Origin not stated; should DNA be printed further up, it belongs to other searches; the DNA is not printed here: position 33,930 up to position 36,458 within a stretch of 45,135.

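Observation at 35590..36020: Mu-type portal protein carrying an embedded 2H-phosphoesterase-like domain (two HVTI motifs)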

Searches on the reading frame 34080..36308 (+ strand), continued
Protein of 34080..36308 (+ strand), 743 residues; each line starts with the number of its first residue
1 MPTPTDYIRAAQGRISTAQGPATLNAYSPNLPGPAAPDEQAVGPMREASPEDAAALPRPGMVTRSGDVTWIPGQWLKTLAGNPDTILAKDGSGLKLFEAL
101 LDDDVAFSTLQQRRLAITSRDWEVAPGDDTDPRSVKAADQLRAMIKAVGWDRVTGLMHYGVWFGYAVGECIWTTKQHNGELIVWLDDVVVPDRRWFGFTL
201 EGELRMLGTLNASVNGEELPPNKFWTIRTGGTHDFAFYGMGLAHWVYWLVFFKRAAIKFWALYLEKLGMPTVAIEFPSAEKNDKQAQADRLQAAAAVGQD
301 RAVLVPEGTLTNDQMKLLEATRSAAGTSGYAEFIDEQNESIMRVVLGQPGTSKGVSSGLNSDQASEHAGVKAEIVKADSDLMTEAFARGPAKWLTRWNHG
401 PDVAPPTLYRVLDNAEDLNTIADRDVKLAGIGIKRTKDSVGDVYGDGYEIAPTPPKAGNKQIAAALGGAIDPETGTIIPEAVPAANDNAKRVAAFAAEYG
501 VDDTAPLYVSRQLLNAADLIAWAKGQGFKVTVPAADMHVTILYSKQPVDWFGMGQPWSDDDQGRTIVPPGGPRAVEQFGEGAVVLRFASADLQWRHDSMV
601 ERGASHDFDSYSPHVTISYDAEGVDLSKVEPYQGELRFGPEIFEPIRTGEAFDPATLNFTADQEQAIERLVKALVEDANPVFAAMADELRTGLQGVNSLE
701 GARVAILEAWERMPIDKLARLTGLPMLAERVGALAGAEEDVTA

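Call 53: fold_search(model_id=the predicted structure, library=pdb)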
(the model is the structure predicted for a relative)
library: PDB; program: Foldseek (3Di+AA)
matches with E <= 10: 196; with E <= 0.001: 92
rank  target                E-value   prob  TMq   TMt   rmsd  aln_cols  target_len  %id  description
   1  8rka_A                4.0e-17  1.00  0.38  0.65   9.2       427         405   21  Connector complex of empty bacteriophage JBD30 particle computed in C12 symmetry (released 2024-08-14)
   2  9khx_M                2.8e-14  1.00  0.32  0.60   6.5       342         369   21  Neck structure of Escherichia phage Mu (released 2025-02-12)
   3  9knu_A                4.7e-14  1.00  0.33  0.59   7.7       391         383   20  Neck structure of bacteriophage Mu in contracted state (released 2025-02-12)
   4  6ibg_A                2.7e-12  1.00  0.36  0.60   6.7       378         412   19  Bacteriophage G20c portal protein crystal structure for construct with intact N-terminus (released 2019-01-23)
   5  11bp_A                3.5e-12  1.00  0.37  0.58   7.9       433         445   12  The cryo-EM structure of Pakpunavirus P7-1 empty particle neck (portal:H-t-T) (released 2026-04-08)
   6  4zjn_B                9.5e-12  1.00  0.35  0.59   6.6       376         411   19  Crystal structure of the bacteriophage G20C portal protein (released 2015-05-27)
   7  6ibg_C                1.0e-11  1.00  0.36  0.60   6.7       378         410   19  Bacteriophage G20c portal protein crystal structure for construct with intact N-terminus (released 2019-01-23)
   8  4zjn_A                1.1e-11  1.00  0.36  0.60   6.6       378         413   19  Crystal structure of the bacteriophage G20C portal protein (released 2015-05-27)
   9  4zjn_C                2.3e-11  1.00  0.36  0.61   6.6       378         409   19  Crystal structure of the bacteriophage G20C portal protein (released 2015-05-27)
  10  9oab_Da               2.6e-11  1.00  0.36  0.60   6.6       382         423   19  C3 reconstruction of the thermophilic bacteriophage P74-26 Neck (released 2026-01-28)
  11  5ngd_D                3.3e-11  1.00  0.35  0.61   6.2       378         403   19  Crystal structure of the V325G mutant of the bacteriophage G20C portal protein (released 2017-03-29)
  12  5ngd_A                3.7e-11  1.00  0.35  0.61   6.3       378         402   19  Crystal structure of the V325G mutant of the bacteriophage G20C portal protein (released 2017-03-29)
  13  9mt4_A                3.7e-11  1.00  0.35  0.56   9.4       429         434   15  Connector structure of phage JohannRWettstein (Bas63) (released 2025-11-19)
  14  6qjt                  4.6e-11  1.00  0.33  0.55   8.4       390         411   20  Thermophage P23-45 in situ procapsid portal protein (released 2020-03-25)
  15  5ngd_B                7.7e-11  1.00  0.35  0.61   6.3       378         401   19  Crystal structure of the V325G mutant of the bacteriophage G20C portal protein (released 2017-03-29)
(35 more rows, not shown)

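Call 61: find_encoding_contigs(protein=P0085, flank=6000, max_places=2)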
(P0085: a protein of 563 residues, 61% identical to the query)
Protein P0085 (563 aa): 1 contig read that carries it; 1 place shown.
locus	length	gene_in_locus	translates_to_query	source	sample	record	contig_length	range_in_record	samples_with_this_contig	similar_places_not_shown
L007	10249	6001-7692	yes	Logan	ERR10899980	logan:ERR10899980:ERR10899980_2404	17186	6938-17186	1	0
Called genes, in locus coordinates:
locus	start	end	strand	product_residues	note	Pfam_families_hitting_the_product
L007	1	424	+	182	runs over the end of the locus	-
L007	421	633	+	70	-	PF06114:Peptidase_M78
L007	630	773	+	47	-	-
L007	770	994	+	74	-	-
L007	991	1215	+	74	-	-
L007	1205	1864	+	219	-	-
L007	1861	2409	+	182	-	PF14354:Lar_restr_allev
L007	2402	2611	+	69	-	PF06689:zf-C4_ClpX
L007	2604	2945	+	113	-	-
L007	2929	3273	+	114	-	-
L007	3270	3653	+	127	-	-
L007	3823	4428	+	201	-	PF03592:Terminase_2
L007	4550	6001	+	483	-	PF17289:Terminase_6C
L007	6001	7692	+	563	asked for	PF06074:Portal_Mu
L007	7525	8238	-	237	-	-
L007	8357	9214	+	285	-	PF04233:Phage_Mu_F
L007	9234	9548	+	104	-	-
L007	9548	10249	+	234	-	?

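Call 62: find_encoding_contigs(protein=P0083, flank=6000, max_places=2)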
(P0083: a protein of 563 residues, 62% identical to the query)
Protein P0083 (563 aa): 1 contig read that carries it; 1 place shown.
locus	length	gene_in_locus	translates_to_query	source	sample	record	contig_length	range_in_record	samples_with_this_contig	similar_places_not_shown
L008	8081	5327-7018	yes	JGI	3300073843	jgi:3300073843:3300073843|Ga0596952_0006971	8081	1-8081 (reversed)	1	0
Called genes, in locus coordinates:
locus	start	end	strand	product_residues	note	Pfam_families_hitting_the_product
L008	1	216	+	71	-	?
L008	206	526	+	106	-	-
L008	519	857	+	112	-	-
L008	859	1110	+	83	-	-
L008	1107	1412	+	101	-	-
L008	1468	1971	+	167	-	PF13392:HNH_3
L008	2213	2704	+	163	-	-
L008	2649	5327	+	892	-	PF14890:Intein_splicing, PF17289:Terminase_6C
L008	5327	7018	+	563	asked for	PF06074:Portal_Mu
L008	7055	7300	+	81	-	PF24729:Acb2_Tad1_hairpin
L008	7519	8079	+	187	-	?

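Call 63: search_protein_families(library=pfam, proteins=[L008:7055-7297:+, L008:7519-8079:+, L007:7525-8235:-], max_evalue=0.1)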
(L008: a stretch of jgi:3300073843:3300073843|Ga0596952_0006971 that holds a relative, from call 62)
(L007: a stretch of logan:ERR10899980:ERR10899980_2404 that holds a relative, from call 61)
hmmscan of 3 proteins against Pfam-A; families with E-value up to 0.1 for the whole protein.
L008:7055-7297:+ (81 aa): 2 families
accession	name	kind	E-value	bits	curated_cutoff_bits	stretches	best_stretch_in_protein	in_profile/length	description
PF24729.2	Acb2_Tad1_hairpin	-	1.8e-18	66.9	27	1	10-70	1-58/58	Acb2/Tad1, hairpin domain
PF10041.14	DUF2277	-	0.0095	16.7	25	0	6-50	29-74/78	Uncharacterized conserved protein (DUF2277)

L008:7519-8079:+ (187 aa): 1 family
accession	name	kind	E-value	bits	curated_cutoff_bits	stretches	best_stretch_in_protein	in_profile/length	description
PF04233.19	Phage_Mu_F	-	1.1e-10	42.7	29.6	1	63-186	2-110/112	Phage Mu protein F like protein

L007:7525-8235:- (236 aa): 0 families

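Call 65: find_encoding_contigs(protein=P0088, flank=4000, max_places=1)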
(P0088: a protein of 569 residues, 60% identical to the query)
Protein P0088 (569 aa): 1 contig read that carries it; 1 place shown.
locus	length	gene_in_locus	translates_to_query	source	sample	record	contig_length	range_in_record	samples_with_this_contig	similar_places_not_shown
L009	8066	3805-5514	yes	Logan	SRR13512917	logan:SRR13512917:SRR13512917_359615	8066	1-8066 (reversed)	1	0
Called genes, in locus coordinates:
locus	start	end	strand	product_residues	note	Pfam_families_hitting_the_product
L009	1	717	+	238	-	?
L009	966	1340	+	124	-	-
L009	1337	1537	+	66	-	-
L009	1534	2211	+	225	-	PF03592:Terminase_2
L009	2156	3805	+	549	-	PF17289:Terminase_6C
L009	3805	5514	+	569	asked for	PF06074:Portal_Mu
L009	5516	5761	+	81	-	PF24729:Acb2_Tad1_hairpin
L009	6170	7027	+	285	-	PF04233:Phage_Mu_F (weak)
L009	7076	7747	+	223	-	PF23140:Gp80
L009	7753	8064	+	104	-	?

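Call 66: find_encoding_contigs(protein=P0093, flank=4000, max_places=1)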
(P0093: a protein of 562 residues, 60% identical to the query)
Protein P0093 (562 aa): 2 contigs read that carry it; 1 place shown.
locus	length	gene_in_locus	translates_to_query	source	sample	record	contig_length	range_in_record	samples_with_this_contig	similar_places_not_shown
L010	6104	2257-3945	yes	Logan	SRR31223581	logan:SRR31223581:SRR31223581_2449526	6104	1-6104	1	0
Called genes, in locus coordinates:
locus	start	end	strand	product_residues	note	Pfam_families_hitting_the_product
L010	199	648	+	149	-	-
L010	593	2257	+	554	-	PF17289:Terminase_6C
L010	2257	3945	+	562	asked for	PF06074:Portal_Mu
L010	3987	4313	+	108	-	-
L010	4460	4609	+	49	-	-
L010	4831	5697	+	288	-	PF04233:Phage_Mu_F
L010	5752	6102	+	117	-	?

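Call 67: find_encoding_contigs(protein=P0096, flank=4000, max_places=1)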
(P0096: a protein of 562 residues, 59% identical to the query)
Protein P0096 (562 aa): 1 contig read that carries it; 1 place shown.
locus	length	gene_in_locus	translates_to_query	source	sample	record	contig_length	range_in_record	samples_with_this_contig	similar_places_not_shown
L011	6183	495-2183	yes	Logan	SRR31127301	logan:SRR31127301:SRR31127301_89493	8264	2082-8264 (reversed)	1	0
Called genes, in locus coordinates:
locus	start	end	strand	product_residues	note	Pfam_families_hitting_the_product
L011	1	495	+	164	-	?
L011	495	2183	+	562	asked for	PF06074:Portal_Mu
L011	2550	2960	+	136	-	-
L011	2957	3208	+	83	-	-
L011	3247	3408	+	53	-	-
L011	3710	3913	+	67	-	PF07411:DUF1508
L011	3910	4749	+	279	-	PF04233:Phage_Mu_F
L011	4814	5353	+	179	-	-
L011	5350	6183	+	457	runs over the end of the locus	-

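Call 68: find_encoding_contigs(protein=P0118, flank=4000, max_places=1)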
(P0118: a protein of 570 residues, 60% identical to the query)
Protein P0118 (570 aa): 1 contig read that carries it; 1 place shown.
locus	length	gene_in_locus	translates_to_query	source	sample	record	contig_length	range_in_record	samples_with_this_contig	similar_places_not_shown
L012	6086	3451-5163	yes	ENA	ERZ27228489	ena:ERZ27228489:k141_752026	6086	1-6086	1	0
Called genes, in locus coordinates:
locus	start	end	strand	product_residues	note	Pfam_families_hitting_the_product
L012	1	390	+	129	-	?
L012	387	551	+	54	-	-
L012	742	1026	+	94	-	-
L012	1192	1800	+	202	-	PF03592:Terminase_2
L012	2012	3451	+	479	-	PF17289:Terminase_6C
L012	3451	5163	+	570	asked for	PF06074:Portal_Mu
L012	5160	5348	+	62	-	-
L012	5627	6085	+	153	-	?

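Call 69: find_encoding_contigs(protein=P0003, flank=5000, max_places=2)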
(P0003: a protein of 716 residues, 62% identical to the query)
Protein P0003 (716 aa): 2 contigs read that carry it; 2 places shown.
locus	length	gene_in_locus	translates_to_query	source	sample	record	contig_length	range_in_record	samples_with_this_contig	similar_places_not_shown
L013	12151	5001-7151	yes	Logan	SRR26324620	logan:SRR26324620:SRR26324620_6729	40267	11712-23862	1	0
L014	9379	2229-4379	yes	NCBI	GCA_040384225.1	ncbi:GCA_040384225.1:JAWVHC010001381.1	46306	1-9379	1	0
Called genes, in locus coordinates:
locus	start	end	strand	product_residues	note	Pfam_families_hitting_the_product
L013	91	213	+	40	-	-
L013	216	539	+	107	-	PF24043:DUF7352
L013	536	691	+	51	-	-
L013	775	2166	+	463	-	-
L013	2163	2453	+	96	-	-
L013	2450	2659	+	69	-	-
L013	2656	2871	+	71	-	-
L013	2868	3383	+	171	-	PF03592:Terminase_2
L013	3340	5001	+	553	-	PF17289:Terminase_6C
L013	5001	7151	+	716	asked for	PF06074:Portal_Mu, PF23474:Acb1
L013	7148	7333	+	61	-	-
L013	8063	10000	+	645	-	PF04233:Phage_Mu_F (weak)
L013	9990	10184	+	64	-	-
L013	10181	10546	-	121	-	-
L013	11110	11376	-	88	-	-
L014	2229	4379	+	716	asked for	PF06074:Portal_Mu, PF23474:Acb1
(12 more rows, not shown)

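Call 70: find_encoding_contigs(protein=P0091, flank=5000, max_places=2)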
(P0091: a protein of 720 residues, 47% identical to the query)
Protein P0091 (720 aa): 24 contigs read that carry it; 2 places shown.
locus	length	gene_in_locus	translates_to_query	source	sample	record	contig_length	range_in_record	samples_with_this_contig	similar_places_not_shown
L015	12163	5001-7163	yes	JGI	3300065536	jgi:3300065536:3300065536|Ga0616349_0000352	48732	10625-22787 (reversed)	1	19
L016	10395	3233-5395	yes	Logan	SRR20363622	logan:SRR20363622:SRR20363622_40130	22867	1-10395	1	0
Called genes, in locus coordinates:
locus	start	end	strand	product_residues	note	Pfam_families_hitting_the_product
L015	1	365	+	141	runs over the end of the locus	-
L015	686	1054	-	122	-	PF01844:HNH, PF14279:HNH_5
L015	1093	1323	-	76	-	-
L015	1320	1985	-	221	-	-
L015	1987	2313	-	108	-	-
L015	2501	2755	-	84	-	-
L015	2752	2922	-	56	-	-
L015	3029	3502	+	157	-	-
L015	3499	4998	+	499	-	PF04466:Terminase_3, PF17288:Terminase_3C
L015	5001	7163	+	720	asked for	PF06074:Portal_Mu, PF23474:Acb1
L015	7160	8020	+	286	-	PF04233:Phage_Mu_F (weak)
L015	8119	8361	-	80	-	-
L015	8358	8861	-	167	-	-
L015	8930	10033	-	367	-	-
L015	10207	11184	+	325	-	-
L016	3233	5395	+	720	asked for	PF06074:Portal_Mu, PF23474:Acb1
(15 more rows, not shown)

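Call 75: find_related_loci(query=A2, collection=genome_contigs, flank=6000)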
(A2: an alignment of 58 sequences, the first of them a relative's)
Query A2 (743 aa) in genome_contigs; peptide patterns used: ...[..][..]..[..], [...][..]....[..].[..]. (x = any residue, [..] = any of these).
248 stretches matched a pattern; 173 encode a relative of the query (tblastn E <= 1e-3); the best 80 are kept; 80 distinct loci.
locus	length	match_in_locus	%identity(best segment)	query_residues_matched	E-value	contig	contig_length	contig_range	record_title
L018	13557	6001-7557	42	97-646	4e-110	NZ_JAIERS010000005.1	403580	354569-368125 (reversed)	MAG: Sphingomonas sp. isolate co.spades.METABAT.1kb_127 c_000000445303, whole genome shotgun sequence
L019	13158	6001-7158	43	54-454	2e-86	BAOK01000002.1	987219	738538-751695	Alpha proteobacterium Mf 1.05b.01 DNA, contig: contig02, whole genome shotgun sequence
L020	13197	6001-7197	41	62-473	2e-82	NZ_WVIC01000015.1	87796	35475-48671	Petrachloros mirabilis ULC683 NODE_251_length_87796_cov_132.207508, whole genome shotgun sequence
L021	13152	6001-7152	40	62-459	1e-79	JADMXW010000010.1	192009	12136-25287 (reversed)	Serratia marcescens strain 1001295B_180824_A7 NODE_10_length_192009_cov_25.3146, whole genome shotgun sequence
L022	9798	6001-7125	40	84-470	2e-79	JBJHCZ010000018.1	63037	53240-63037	MAG: Chromatiales bacterium isolate SF2967_J5348.maxbin.010 NODE_585_length_63037_cov_11.261644, whole genome shotgun se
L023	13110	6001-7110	41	84-465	3e-78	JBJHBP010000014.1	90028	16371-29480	MAG: Gammaproteobacteria bacterium isolate SF2967_J5348.rosella_refined.163_sub NODE_319_length_90028_cov_3.343489, whol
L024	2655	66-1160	41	75-458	1e-80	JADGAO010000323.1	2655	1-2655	MAG: Nitrospinota bacterium isolate nNGHbin12 nNGH_bin12_NODE_323_length_2655_cov_3.790385, whole genome shotgun sequenc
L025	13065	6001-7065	41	84-455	3e-77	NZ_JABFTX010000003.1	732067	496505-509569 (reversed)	Billgrantia ethanolica strain MCCC 1A11081 NODE_3_length_732067_cov_74.789810, whole genome shotgun sequence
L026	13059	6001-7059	41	84-455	6e-77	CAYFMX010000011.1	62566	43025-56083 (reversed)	MAG TPA_asm: uncultured Piscirickettsiaceae bacterium isolate ERP019367_co2_103 genome assembly, contig: NODE_480_length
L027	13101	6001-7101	41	84-467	3e-76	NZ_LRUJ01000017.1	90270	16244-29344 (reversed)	Bordetella hinzii LMG 13501 contig00017, whole genome shotgun sequence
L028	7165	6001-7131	37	75-470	2e-75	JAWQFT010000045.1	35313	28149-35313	MAG: Jaaginema sp. PMC 1080.18 PMC1080_78_length_35313_cov_23.749419, whole genome shotgun sequence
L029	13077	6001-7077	42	84-454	2e-75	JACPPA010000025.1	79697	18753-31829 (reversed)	MAG: Gammaproteobacteria bacterium isolate NC_groundwater_615_Pr5_B-0.1um_58_24 alan_book_18_scaffold_66746, whole genom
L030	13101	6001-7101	41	84-467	9e-75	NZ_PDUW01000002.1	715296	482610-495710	Pusillimonas caeni strain KCTC 42353 NODE_2_length_715296_cov_70.5638, whole genome shotgun sequence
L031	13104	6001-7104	41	67-455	2e-74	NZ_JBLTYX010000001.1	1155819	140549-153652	Niveispirillum sp. KHB5.9 1_length=1155819_depth=1.00x, whole genome shotgun sequence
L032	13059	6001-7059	41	79-450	3e-74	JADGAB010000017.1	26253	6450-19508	MAG: Magnetococcales bacterium isolate nMBPbin6 nMBP_bin6_NODE_17_length_26253_cov_22.510429, whole genome shotgun seque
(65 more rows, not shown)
